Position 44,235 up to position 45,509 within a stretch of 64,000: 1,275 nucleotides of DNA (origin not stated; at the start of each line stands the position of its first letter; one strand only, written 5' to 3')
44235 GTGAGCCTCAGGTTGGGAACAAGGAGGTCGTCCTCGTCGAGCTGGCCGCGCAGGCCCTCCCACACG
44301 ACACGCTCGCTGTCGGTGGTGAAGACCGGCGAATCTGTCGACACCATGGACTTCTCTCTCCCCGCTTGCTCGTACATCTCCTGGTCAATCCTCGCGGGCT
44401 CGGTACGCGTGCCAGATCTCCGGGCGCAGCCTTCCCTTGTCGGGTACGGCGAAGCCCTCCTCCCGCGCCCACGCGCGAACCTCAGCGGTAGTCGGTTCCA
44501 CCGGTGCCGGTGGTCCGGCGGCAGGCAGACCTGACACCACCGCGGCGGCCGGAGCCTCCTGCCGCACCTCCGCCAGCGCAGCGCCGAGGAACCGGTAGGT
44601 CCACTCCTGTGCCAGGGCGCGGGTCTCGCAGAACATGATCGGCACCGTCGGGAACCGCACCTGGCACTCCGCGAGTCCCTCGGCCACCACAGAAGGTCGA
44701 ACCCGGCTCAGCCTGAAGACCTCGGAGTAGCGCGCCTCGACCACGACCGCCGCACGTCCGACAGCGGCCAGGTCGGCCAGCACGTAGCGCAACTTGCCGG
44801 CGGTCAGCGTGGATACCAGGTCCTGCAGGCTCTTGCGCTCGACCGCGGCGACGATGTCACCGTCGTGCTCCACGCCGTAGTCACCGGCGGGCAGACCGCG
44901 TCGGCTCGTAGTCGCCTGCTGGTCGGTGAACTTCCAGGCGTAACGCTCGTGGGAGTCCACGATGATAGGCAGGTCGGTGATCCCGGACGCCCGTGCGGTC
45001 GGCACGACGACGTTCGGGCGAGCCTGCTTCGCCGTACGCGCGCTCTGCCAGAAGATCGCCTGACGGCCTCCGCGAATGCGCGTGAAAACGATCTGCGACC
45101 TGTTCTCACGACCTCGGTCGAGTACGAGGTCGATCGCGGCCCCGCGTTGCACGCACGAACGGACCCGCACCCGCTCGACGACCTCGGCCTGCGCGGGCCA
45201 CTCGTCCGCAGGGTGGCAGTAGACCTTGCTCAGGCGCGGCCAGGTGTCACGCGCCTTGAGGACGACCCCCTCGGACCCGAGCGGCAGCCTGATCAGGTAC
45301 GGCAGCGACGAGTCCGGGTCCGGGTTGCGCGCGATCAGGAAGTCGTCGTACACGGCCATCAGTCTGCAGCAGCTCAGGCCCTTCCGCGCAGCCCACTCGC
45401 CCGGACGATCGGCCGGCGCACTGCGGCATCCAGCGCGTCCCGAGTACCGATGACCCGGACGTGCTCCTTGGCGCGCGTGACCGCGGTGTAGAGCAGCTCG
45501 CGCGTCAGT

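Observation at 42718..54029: The recC-recB-recD operon continues directly into an ERCC4 nuclease and a NERD-SF1 helicase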

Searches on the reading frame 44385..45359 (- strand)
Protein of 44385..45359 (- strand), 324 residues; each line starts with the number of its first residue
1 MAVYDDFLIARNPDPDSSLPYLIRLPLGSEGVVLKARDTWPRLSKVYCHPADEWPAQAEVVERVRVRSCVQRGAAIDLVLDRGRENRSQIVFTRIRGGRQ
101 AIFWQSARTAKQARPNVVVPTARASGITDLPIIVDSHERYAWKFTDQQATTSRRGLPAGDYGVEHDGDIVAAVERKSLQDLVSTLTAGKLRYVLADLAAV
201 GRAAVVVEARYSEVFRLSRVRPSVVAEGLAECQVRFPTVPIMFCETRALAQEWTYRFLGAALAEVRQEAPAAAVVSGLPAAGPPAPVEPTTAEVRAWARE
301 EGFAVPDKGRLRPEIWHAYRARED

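Call 7: search_protein_families(library=pfam, proteins=[window:44385-45359:-], max_evalue=0.01)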
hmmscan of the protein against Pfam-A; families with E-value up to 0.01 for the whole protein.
window:44385-45359:- (324 aa): 2 families
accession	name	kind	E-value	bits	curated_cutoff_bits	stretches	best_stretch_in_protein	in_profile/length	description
PF02732.21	ERCC4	-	9.8e-13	48.6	24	1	134-257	1-140/140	ERCC4 domain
PF23359.1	Lsr2_DNA-bd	-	1.5e-08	34.3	26.9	1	289-321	4-36/37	Lsr2 DNA-binding domain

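Call 9: search_protein_families(library=padloc, proteins=[window:44385-45359:-], max_evalue=0.01)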
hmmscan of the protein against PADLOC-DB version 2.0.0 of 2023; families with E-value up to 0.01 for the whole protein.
window:44385-45359:- (324 aa): 1 family
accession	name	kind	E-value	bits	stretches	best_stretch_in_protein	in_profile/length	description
PDLC03328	MTase_II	-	2e-10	37.8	1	276-321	522-567/587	Type II methyltransferase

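Call 10: search_protein_families(library=ncbifam, proteins=[window:44385-45359:-], max_evalue=0.001)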
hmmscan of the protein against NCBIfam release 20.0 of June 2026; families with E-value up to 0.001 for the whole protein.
window:44385-45359:- (324 aa): 1 family
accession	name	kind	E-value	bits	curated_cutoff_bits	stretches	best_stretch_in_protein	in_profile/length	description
NF010337.0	PRK13766.1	equivalog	8.2e-08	30.8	610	1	122-247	568-684/781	Hef nuclease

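Call 11: find_homologous_proteins(query=window:44385-45359:-, max_evalue=0.00001)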
Query window:44385-45359:- (324 aa): 6155 proteins with E <= 0.00001 among 8000 candidates; the best 120 are listed.
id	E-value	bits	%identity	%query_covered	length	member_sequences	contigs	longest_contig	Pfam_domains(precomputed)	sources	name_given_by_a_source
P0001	1.6e-210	716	100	100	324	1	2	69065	PF02732.22,PF23359.2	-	-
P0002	4.1e-181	619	86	99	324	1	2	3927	PF02732.22,PF23359.2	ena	-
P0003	1.2e-168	578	81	98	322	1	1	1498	PF02732.22,PF23359.2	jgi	jgi:hypothetical protein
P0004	1.6e-167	575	81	98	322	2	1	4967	PF02732.22,PF23359.2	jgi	jgi:hypothetical protein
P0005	5.3e-166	570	80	99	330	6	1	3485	PF02732.22,PF23359.2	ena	-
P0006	3.5e-165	567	80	100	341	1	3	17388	PF02732.22,PF23359.2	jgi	jgi:hypothetical protein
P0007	1.6e-162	558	79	98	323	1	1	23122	PF02732.22,PF23359.2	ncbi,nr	ncbi:MAG TPA: histone-like nucleoid-structuring protein Lsr2 [Nocardioidaceae bacterium]|nr:histone-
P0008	1.4e-161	555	76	99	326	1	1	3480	PF02732.22,PF23359.2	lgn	-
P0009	9.4e-161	552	77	98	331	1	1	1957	PF02732.22,PF23359.2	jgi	jgi:hypothetical protein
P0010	7.9e-160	549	77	98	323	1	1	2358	PF02732.22,PF23359.2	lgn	-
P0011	1.9e-159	548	77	98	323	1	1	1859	PF02732.22,PF23359.2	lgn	-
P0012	1.9e-154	532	74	98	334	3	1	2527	PF02732.22,PF23359.2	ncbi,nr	ncbi:MAG: Lsr2 family protein [Nocardioidaceae bacterium]|nr:Lsr2 family protein [Nocardioidaceae ba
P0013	2.3e-152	525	73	98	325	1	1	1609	PF02732.22,PF23359.2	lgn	-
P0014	1.4e-149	516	72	99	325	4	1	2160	PF02732.22,PF23359.2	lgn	-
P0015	3.8e-148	511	72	98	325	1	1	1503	PF02732.22,PF23359.2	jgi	-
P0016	4.9e-147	507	72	98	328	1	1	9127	PF02732.22,PF23359.2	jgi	jgi:hypothetical protein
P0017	4.5e-145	501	70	99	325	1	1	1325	PF02732.22,PF23359.2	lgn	-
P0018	1.4e-144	499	73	98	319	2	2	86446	PF02732.22,PF23359.2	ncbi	-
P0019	1.5e-144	499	71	98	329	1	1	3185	PF02732.22,PF23359.2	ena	-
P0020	7.0e-144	497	71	97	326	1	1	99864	PF02732.22,PF23359.2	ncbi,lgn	-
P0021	1.1e-143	496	70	99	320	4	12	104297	PF02732.22,PF23359.2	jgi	jgi:hypothetical protein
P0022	1.8e-143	496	73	99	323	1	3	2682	PF02732.22,PF23359.2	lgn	-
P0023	1.8e-143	496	74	99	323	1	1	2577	PF02732.22,PF23359.2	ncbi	-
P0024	4.0e-143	495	71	99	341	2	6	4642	PF02732.22,PF23359.2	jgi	jgi:hypothetical protein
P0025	7.2e-143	494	72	98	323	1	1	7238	PF02732.22,PF23359.2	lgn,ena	-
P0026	7.8e-143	494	69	99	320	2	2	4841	PF02732.22,PF23359.2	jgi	jgi:hypothetical protein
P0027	1.2e-142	493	71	98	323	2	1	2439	PF02732.22,PF23359.2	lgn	-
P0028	2.5e-142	492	73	98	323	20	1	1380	PF02732.22,PF23359.2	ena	-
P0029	2.6e-142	492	70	99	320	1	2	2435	PF02732.22,PF23359.2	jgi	jgi:hypothetical protein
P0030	3.3e-142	491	70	98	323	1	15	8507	PF02732.22,PF23359.2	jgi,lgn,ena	jgi:hypothetical protein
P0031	3.8e-142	491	72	99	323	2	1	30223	PF02732.22,PF23359.2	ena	-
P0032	5.6e-142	491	69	98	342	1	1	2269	PF02732.22,PF23359.2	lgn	-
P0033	7.0e-142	490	71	98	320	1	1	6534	PF02732.22,PF23359.2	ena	-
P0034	2.2e-141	489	70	99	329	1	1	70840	PF02732.22,PF23359.2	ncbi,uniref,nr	ncbi:MAG TPA: ERCC4 domain-containing protein [Segeticoccus sp.]|uniref:ERCC4 domain-containing prot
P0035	3.5e-141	488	69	98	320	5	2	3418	PF02732.22,PF23359.2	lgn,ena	-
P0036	4.6e-141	488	72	98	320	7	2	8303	PF02732.22,PF23359.2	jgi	jgi:hypothetical protein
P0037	4.9e-141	488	69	98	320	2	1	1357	PF02732.22,PF23359.2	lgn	-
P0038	5.1e-141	488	73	97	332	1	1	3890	PF02732.22,PF23359.2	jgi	jgi:hypothetical protein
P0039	8.5e-141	487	75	95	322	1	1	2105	PF02732.22,PF23359.2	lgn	-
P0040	9.4e-141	487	73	98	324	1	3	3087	PF02732.22,PF23359.2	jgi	jgi:hypothetical protein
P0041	1.0e-140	487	69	98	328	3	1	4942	PF02732.22,PF23359.2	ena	-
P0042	1.1e-140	486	69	98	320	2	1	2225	PF02732.22,PF23359.2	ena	-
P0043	1.2e-140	486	73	97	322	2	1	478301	PF02732.22,PF23359.2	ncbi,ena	-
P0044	1.3e-140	486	69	99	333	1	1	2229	PF02732.22,PF23359.2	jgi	jgi:hypothetical protein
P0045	1.4e-140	486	73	97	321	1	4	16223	PF02732.22,PF23359.2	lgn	-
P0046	1.6e-140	486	71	99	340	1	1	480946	PF02732.22,PF23359.2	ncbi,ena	-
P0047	1.8e-140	486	72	98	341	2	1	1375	PF02732.22,PF23359.2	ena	-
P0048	1.9e-140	486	70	97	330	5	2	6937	PF02732.22,PF23359.2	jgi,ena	-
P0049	2.0e-140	486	70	97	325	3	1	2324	PF02732.22,PF23359.2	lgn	-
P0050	2.0e-140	486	72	98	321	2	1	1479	PF02732.22,PF23359.2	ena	-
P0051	2.2e-140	485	72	98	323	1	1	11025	PF02732.22,PF23359.2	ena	-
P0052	2.3e-140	485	68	97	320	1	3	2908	PF02732.22,PF23359.2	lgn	-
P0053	3.3e-140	485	71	97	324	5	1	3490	PF02732.22,PF23359.2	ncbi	ncbi:hypothetical protein BH23PLA1_BH23PLA1_38730 [soil metagenome]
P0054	3.5e-140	485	72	100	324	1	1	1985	PF02732.22,PF23359.2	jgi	jgi:hypothetical protein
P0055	3.7e-140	485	70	98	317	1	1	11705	PF02732.22,PF23359.2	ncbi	-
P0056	3.9e-140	485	68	97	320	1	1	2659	PF02732.22,PF23359.2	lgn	-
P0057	4.2e-140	485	68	97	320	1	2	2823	PF02732.22,PF23359.2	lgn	-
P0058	4.3e-140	485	68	99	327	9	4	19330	PF02732.22,PF23359.2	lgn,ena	-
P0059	4.3e-140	485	70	98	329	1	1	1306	PF02732.22,PF23359.2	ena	-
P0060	4.7e-140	484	73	98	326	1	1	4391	PF02732.22,PF23359.2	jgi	jgi:hypothetical protein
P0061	4.7e-140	484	74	96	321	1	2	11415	PF02732.22,PF23359.2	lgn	-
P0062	5.0e-140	484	70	98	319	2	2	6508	PF02732.22,PF23359.2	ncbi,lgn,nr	ncbi:MAG: Lsr2 family protein [Acidimicrobiia bacterium]|nr:Lsr2 family protein [Acidimicrobiia bact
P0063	5.4e-140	484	71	98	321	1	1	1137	PF02732.22,PF23359.2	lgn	-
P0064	6.8e-140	484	71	97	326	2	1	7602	PF02732.22,PF23359.2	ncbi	-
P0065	7.1e-140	484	71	98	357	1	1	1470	PF02732.22,PF23359.2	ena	-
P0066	7.1e-140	484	68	97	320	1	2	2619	PF02732.22,PF23359.2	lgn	-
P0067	7.2e-140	484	72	98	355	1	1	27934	PF02732.22,PF23359.2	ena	-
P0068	1.0e-139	483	69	98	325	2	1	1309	PF02732.22,PF23359.2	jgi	-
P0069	1.1e-139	483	69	98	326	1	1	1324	PF02732.22,PF23359.2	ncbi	-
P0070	1.1e-139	483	68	99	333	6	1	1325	PF02732.22,PF23359.2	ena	-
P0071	1.3e-139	483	72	96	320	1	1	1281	PF02732.22,PF23359.2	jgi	jgi:hypothetical protein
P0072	1.4e-139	483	68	98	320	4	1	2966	PF02732.22,PF23359.2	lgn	-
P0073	1.4e-139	483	69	98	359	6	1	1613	PF02732.22,PF23359.2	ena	-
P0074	1.6e-139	483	70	98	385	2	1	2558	PF02732.22,PF23359.2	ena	-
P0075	2.0e-139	482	71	97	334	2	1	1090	PF02732.22,PF23359.2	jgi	jgi:hypothetical protein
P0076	2.0e-139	482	72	97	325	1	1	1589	PF02732.22,PF23359.2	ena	-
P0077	2.6e-139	482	71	97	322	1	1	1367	PF02732.22,PF23359.2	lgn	-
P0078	2.9e-139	482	72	98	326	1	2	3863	PF02732.22,PF23359.2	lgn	-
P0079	3.1e-139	482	71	98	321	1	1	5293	PF02732.22,PF23359.2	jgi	jgi:hypothetical protein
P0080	3.3e-139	482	72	97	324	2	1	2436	PF02732.22,PF23359.2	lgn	-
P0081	3.6e-139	482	72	98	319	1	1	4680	PF02732.22,PF23359.2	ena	-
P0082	4.1e-139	481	69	98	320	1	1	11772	PF02732.22,PF23359.2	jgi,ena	-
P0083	4.6e-139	481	70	98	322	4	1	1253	PF02732.22,PF23359.2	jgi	jgi:hypothetical protein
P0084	5.0e-139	481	68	98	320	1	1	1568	PF02732.22,PF23359.2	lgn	-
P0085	5.5e-139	481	68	98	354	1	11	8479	PF02732.22,PF23359.2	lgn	-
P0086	5.8e-139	481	71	98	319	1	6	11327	PF02732.22,PF23359.2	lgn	-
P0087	6.2e-139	481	71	97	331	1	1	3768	PF02732.22,PF23359.2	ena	-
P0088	6.7e-139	481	69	98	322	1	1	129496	PF02732.22,PF23359.2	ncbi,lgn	-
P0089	7.2e-139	481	71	98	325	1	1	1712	PF02732.22,PF23359.2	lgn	-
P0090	7.4e-139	480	69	97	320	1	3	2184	PF02732.22,PF23359.2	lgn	-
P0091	7.6e-139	480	70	98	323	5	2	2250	PF02732.22,PF23359.2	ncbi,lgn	-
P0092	1.0e-138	480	72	97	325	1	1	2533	PF02732.22,PF23359.2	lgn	-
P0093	1.1e-138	480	72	99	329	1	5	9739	PF02732.22,PF23359.2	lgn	-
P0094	1.1e-138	480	70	98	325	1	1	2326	PF02732.22,PF23359.2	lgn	-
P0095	1.3e-138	480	71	98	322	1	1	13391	PF02732.22,PF23359.2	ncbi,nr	ncbi:MAG: Lsr2 family protein [Actinobacteria bacterium]|nr:Lsr2 family protein [Actinomycetota bact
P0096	1.3e-138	480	72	98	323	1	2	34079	PF02732.22,PF23359.2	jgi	jgi:hypothetical protein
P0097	1.4e-138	480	71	97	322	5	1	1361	PF02732.22,PF23359.2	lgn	-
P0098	1.4e-138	480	69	98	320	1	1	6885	PF02732.22,PF23359.2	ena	-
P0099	1.4e-138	480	68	99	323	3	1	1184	PF02732.22,PF23359.2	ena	-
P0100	1.6e-138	479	70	98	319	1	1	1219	PF02732.22,PF23359.2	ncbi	-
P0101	1.8e-138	479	72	97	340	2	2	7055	PF02732.22,PF23359.2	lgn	-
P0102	2.0e-138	479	69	98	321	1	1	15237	PF02732.22,PF23359.2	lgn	-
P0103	2.7e-138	479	70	98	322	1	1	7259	PF02732.22,PF23359.2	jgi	jgi:hypothetical protein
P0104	2.7e-138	479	70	98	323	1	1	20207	PF02732.22,PF23359.2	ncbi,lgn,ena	-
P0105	2.8e-138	479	71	98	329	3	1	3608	PF02732.22,PF23359.2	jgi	-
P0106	2.8e-138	479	66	98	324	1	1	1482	PF02732.22,PF23359.2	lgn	-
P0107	2.9e-138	479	70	98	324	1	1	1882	PF02732.22,PF23359.2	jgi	jgi:ERCC4 domain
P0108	3.1e-138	478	71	97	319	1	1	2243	PF02732.22,PF23359.2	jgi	jgi:ERCC4 domain/Lsr2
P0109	3.2e-138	478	70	98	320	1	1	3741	PF02732.22,PF23359.2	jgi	jgi:hypothetical protein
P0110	3.2e-138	478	68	98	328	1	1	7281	PF02732.22,PF23359.2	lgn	-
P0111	3.8e-138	478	70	99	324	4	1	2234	PF02732.22,PF23359.2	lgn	-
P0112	4.1e-138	478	70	99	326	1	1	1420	PF02732.22,PF23359.2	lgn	-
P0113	4.4e-138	478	70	97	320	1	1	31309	PF02732.22,PF23359.2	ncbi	ncbi:MAG: ERCC4 domain-containing protein [Ilumatobacteraceae bacterium]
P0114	4.5e-138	478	72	98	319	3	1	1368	PF02732.22,PF23359.2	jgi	jgi:hypothetical protein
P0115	5.4e-138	478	70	98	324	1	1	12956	PF02732.22,PF23359.2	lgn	-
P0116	6.3e-138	477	71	98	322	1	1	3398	PF02732.22,PF23359.2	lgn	-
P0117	6.4e-138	477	69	99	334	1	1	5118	PF02732.22,PF23359.2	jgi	jgi:hypothetical protein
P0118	6.9e-138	477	70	99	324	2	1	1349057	PF02732.22,PF23359.2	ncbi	-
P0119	7.8e-138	477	70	98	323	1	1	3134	PF02732.22,PF23359.2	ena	-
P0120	8.3e-138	477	71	98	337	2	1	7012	PF02732.22,PF23359.2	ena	-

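Call 13: find_related_loci(query=A1, collection=genome_contigs, flank=10000)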
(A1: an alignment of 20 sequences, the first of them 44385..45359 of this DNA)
Query A1 (324 aa) in genome_contigs; peptide patterns used: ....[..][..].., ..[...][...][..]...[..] (x = any residue, [..] = any of these).
600 stretches matched a pattern (row limit reached: there are more); 546 encode a relative of the query (tblastn E <= 1e-3); the best 80 are kept; 80 distinct loci.
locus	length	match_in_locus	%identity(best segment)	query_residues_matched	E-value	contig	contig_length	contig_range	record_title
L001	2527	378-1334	74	5-323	6e-168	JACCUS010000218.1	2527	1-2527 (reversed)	MAG: Nocardioidaceae bacterium isolate MGR_bin106 SD2897-2912_k127_606258, whole genome shotgun sequence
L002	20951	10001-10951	72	3-320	1e-144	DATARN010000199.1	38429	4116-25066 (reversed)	MAG TPA_asm: Acidimicrobiales bacterium isolate SMAG_U5494 k141_3094690, whole genome shotgun sequence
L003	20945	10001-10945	69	5-319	7e-144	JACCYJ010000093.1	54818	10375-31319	MAG: Nocardioidaceae bacterium isolate MGR_bin201 SD2897-2912_k127_7979329, whole genome shotgun sequence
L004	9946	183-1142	69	3-322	2e-143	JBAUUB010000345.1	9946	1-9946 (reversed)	MAG: Dermatophilaceae bacterium isolate MFD06908_ilm_asm_bin4 k127_73617, whole genome shotgun sequence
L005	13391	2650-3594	72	3-319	4e-142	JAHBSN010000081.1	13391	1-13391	MAG: Actinomycetota bacterium isolate ACE_ACT2 ACT2_81, whole genome shotgun sequence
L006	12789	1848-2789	71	6-321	1e-141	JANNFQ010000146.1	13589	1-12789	MAG: Acidimicrobiaceae bacterium isolate OTE_75_metabat_281 OTE_75_k141_4155071, whole genome shotgun sequence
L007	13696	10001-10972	69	2-323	1e-140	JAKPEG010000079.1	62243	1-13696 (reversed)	MAG: Actinomycetes bacterium isolate JPMR_maxbin.105 k141_626316, whole genome shotgun sequence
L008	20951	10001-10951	67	5-321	4e-140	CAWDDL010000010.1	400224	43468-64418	MAG: uncultured Actinomycetota bacterium isolate MFD05684.bin.3.402 genome assembly, contig: contig_36875, whole genome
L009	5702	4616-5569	71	1-320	1e-140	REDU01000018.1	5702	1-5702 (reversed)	MAG: Ilumatobacter sp. isolate GEM2.Bin45 NODE_22791_length_5702_cov_27.9676, whole genome shotgun sequence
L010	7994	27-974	71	5-321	5e-140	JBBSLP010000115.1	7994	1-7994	MAG: Acidimicrobiales bacterium isolate metawrap_LS4_71 metawrap_LS4_71_K_702312_L_7994_cov_16.8648, whole genome shotgu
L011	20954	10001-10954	68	2-324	1e-139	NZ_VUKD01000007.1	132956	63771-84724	Georgenia subflava strain CGMCC 1.12782 Scaffold7_1, whole genome shotgun sequence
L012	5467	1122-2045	71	6-315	8e-140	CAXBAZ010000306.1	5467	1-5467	MAG TPA_asm: uncultured Acidimicrobiaceae bacterium isolate ERR599351_metabat2_32 genome assembly, contig: ERZ2772591.62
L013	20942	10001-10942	69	6-321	6e-139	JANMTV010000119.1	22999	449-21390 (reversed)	MAG: Ilumatobacteraceae bacterium isolate SOY_29_concoct_399_sub SOY_29_k141_1149880, whole genome shotgun sequence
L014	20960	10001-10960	68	2-321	9e-139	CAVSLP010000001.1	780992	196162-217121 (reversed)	MAG: uncultured Actinomycetota bacterium isolate MFD01721.bin.1.60 genome assembly, contig: contig_10072, whole genome s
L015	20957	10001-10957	66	2-320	2e-138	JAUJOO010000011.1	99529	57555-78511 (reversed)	MAG: Nocardioidaceae bacterium isolate YX3bin2 opera_contig_520, whole genome shotgun sequence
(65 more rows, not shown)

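Call 18: find_encoding_contigs(protein=P0007, flank=10000, max_places=3)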
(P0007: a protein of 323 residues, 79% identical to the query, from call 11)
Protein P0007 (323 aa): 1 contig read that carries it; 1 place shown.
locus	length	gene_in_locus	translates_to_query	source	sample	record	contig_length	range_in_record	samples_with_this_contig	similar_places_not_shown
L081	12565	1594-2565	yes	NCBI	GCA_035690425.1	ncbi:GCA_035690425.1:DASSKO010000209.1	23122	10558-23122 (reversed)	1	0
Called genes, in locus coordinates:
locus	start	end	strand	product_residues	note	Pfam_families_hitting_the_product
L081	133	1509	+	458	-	PF02720:DUF222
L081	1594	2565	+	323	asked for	PF02732:ERCC4, PF23359:Lsr2_DNA-bd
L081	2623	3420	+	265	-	PF06028:DUF915 (faint), PF00561:Abhydrolase_1 (weak), PF02089:Palm_thioest (weak), PF07819:PGAP1 (faint), PF24096:DUF7379 (weak), PF01674:Lipase_2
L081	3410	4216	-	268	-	PF12679:ABC2_membrane_2, PF12730:ABC2_membrane_4, PF10920:DUF2705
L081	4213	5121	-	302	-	PF00005:ABC_tran, PF13304:AAA_21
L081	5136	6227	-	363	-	-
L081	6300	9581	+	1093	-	PF04434:SWIM (weak), PF08455:SNF2_assoc (weak), PF00176:SNF2-rel_dom, PF00271:Helicase_C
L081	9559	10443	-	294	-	PF03631:Virul_fac_BrkB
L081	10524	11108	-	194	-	PF00857:Isochorismatase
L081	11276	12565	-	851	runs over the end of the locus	PF00270:DEAD, PF04851:ResIII (faint), PF22527:DEXQc_Suv3, PF00271:Helicase_C (weak), PF12029:DUF3516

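Call 19: find_encoding_contigs(protein=P0006, flank=10000, max_places=3)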
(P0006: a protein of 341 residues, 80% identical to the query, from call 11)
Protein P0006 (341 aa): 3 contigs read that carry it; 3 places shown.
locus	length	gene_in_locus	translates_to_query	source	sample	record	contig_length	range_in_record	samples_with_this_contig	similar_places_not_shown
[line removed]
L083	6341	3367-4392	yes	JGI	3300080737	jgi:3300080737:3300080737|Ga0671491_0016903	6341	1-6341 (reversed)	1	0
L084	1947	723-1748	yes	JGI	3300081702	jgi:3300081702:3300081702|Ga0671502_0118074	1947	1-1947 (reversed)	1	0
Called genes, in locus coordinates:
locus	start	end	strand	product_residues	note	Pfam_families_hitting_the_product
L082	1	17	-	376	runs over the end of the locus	PF00890:FAD_binding_2 (weak), PF01266:DAO, PF13450:NAD_binding_8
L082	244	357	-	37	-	-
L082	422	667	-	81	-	PF05685:Uma2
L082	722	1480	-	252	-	PF00106:adh_short, PF23441:SDR (weak), PF01370:Epimerase, PF08659:KR, PF13561:adh_short_C2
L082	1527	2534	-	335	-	PF03069:FmdA_AmdA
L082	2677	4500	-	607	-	-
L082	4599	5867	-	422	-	PF00092:VWA, PF13519:VWA_2, PF13768:VWA_3 (weak)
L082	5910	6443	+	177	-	PF13560:HTH_31, PF01381:HTH_3, PF12844:HTH_19 (faint)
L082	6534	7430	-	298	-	-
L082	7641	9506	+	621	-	PF13604:AAA_30 (weak), PF09848:SLFN-g3_helicase, PF13401:AAA_22 (weak)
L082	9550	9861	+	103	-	PF03819:MazG (weak), PF12643:MazG-like (weak)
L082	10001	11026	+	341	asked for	PF02732:ERCC4, PF23359:Lsr2_DNA-bd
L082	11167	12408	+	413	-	PF02720:DUF222, PF01844:HNH (weak)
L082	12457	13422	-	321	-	-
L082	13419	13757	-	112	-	-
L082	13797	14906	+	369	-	PF01844:HNH, PF13395:HNH_4 (weak), PF14279:HNH_5 (faint)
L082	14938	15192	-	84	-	?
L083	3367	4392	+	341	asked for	PF02732:ERCC4, PF23359:Lsr2_DNA-bd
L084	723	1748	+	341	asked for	PF02732:ERCC4, PF23359:Lsr2_DNA-bd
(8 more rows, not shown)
